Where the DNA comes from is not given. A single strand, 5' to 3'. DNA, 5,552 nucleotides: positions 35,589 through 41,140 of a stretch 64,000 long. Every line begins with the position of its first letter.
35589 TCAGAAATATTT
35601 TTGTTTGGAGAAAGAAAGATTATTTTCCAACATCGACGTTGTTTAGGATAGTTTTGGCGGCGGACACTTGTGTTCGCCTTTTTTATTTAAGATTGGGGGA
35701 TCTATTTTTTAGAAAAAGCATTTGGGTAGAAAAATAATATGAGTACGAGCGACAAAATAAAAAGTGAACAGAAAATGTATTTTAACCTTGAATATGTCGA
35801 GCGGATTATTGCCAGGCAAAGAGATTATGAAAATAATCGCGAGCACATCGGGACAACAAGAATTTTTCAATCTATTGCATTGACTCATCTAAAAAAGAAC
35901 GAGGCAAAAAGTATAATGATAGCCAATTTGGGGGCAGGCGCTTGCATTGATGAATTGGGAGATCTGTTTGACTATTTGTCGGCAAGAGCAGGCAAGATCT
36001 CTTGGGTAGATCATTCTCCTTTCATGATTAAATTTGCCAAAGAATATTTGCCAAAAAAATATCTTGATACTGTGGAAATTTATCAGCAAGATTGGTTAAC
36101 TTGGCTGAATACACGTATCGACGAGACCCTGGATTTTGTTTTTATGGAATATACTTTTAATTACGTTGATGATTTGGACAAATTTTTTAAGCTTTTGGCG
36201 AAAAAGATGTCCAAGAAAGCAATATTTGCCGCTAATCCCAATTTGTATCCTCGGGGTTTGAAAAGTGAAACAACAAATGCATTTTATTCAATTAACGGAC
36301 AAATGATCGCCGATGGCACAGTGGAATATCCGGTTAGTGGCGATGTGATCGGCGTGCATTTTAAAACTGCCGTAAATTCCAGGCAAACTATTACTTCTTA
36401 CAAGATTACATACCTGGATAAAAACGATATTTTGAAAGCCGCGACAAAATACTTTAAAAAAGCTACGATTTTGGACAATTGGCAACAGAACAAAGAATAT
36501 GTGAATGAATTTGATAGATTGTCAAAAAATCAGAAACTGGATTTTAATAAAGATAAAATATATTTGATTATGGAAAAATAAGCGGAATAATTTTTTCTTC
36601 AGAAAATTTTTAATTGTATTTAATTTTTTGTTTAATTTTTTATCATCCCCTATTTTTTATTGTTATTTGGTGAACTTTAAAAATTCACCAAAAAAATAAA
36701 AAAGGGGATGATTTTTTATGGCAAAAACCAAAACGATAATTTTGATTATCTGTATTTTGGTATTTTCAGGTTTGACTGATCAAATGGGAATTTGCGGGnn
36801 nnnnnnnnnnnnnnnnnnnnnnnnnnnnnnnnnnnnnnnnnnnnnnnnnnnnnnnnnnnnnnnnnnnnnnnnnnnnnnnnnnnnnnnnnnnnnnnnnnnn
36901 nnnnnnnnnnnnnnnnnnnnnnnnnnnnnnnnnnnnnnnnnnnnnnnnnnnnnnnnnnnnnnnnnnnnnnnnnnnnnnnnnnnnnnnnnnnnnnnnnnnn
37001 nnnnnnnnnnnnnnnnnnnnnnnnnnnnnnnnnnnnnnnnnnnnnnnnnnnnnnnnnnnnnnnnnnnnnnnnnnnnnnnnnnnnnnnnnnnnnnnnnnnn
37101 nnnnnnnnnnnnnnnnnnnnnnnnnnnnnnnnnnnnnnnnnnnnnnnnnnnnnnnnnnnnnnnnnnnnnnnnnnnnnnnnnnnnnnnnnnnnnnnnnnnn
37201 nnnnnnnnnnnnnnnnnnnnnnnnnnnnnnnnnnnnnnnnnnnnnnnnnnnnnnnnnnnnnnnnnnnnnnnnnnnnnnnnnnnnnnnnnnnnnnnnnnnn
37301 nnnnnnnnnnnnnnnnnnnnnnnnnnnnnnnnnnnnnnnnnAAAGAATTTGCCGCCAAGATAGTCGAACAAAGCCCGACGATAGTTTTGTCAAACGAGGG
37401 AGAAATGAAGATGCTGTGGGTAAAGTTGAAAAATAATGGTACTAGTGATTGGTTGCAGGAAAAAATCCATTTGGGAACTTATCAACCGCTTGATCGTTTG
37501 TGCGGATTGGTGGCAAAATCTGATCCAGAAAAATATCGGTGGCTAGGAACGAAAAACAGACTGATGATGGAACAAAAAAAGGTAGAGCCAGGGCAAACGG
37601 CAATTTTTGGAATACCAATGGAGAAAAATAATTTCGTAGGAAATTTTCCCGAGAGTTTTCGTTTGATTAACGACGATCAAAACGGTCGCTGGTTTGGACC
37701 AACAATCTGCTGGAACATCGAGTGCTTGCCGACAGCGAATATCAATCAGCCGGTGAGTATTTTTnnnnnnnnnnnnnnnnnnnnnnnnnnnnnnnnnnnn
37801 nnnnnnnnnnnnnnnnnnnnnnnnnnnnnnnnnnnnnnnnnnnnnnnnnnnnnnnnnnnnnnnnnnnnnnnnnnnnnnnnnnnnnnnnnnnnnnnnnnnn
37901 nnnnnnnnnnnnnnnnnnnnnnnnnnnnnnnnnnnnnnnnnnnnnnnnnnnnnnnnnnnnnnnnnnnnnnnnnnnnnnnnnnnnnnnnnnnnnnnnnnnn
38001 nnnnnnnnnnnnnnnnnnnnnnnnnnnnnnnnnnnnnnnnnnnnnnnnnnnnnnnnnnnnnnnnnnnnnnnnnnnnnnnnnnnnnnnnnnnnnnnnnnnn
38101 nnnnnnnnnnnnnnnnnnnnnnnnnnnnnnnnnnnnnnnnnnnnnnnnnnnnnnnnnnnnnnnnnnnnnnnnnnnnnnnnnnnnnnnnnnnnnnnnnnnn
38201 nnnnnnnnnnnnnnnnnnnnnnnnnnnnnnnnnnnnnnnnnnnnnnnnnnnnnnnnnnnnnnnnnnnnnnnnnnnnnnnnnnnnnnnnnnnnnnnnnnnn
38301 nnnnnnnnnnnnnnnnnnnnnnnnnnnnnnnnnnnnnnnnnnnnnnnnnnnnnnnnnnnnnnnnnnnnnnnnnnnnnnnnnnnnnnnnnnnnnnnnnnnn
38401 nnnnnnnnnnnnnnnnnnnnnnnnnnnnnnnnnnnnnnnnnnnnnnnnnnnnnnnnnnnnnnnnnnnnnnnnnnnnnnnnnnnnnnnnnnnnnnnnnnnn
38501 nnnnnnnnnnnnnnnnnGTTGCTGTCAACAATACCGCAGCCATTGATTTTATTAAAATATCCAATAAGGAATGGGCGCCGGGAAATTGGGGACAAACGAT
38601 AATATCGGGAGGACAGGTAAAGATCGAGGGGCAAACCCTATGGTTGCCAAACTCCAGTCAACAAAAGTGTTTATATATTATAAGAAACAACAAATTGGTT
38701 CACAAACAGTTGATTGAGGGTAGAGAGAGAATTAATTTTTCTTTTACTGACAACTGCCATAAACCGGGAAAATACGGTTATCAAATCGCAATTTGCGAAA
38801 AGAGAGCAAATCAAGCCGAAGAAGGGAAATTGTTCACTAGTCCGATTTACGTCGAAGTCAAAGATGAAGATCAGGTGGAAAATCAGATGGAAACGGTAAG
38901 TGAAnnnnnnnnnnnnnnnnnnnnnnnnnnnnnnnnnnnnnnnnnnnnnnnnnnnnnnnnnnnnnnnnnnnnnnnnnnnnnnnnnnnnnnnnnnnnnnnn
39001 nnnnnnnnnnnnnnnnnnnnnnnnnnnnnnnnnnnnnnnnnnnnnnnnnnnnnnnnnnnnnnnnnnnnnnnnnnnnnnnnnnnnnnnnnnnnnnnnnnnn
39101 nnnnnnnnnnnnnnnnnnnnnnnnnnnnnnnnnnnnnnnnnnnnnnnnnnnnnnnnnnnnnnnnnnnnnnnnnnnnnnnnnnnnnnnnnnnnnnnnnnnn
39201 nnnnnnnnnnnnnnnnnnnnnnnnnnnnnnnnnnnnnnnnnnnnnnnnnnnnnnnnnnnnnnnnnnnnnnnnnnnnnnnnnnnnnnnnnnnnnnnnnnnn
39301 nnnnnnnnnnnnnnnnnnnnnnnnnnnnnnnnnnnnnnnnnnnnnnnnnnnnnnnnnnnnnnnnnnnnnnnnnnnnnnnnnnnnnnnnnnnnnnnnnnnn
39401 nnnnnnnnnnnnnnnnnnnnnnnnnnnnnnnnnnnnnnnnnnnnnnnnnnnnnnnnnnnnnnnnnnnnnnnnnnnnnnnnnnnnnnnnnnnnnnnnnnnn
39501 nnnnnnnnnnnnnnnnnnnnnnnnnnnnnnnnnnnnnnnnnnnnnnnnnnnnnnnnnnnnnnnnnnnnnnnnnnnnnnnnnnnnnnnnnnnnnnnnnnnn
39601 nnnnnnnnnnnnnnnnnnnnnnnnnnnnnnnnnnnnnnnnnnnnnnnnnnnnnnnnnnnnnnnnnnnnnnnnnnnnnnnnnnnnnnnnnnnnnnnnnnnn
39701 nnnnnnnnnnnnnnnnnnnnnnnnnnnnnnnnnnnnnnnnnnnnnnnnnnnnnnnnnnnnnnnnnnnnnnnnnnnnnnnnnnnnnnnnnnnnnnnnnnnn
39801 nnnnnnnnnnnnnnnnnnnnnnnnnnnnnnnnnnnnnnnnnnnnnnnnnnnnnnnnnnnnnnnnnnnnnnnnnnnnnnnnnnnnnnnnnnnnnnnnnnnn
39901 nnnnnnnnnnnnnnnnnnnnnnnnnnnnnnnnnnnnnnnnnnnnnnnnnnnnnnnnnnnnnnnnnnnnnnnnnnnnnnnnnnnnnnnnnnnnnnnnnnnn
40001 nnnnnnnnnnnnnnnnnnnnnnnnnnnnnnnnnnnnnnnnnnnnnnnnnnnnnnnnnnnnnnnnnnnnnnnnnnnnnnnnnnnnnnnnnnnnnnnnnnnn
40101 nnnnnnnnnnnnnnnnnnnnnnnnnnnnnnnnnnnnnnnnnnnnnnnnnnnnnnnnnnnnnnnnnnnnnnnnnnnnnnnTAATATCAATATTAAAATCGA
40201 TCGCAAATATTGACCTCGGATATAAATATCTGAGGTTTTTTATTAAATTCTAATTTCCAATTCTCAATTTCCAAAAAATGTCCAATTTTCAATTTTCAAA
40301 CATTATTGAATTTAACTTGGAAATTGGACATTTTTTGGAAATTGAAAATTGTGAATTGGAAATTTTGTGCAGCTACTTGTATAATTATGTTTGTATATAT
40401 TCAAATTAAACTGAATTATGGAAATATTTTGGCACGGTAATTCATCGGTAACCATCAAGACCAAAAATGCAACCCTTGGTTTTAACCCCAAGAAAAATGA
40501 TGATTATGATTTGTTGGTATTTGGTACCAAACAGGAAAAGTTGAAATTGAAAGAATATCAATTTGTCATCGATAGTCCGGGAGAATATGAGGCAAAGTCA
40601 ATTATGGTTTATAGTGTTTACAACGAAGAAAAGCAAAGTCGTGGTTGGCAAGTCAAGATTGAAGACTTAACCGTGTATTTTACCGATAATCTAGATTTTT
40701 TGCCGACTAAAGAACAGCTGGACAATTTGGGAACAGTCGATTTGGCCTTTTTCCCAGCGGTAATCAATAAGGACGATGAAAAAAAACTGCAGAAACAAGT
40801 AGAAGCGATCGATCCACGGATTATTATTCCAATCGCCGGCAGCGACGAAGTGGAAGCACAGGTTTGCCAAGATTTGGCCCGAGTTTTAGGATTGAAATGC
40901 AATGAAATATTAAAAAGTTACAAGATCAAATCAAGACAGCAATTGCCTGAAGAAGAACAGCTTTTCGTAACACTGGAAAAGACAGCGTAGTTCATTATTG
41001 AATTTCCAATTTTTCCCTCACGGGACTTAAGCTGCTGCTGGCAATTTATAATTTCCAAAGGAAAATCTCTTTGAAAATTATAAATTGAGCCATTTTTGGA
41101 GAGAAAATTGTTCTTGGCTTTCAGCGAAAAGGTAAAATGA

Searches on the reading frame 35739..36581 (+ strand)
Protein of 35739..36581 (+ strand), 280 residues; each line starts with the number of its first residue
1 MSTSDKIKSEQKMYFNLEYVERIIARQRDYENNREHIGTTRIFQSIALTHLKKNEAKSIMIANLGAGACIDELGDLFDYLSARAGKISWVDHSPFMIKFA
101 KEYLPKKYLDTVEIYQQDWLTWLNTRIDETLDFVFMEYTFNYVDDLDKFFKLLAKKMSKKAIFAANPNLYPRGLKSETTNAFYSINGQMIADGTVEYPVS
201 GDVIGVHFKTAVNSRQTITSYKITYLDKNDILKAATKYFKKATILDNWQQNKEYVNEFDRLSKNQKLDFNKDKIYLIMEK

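Call 84: search_protein_families(library=pfam, proteins=[window:35739-36581:+])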
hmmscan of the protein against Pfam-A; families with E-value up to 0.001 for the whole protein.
window:35739-36581:+ (280 aa): 3 families
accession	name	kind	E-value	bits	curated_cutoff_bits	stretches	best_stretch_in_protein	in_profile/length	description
PF13847.12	Methyltransf_31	-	1.3e-08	35.1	27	1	84-166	28-111/145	Methyltransferase domain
PF08241.18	Methyltransf_11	-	1.3e-05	26.2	21.2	1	75-160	9-90/95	Methyltransferase domain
PF13649.12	Methyltransf_25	-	2.8e-05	25.2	27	1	74-154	9-90/97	Methyltransferase domain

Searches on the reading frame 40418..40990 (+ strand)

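Call 85: search_protein_families(library=pfam, proteins=[window:40418-40990:+])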
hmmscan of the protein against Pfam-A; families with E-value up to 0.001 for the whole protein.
window:40418-40990:+ (190 aa): 1 family
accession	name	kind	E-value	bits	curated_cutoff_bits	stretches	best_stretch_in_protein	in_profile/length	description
PF13483.12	Lactamase_B_3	-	2.2e-07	31.4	24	1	2-139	1-159/160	Beta-lactamase superfamily domain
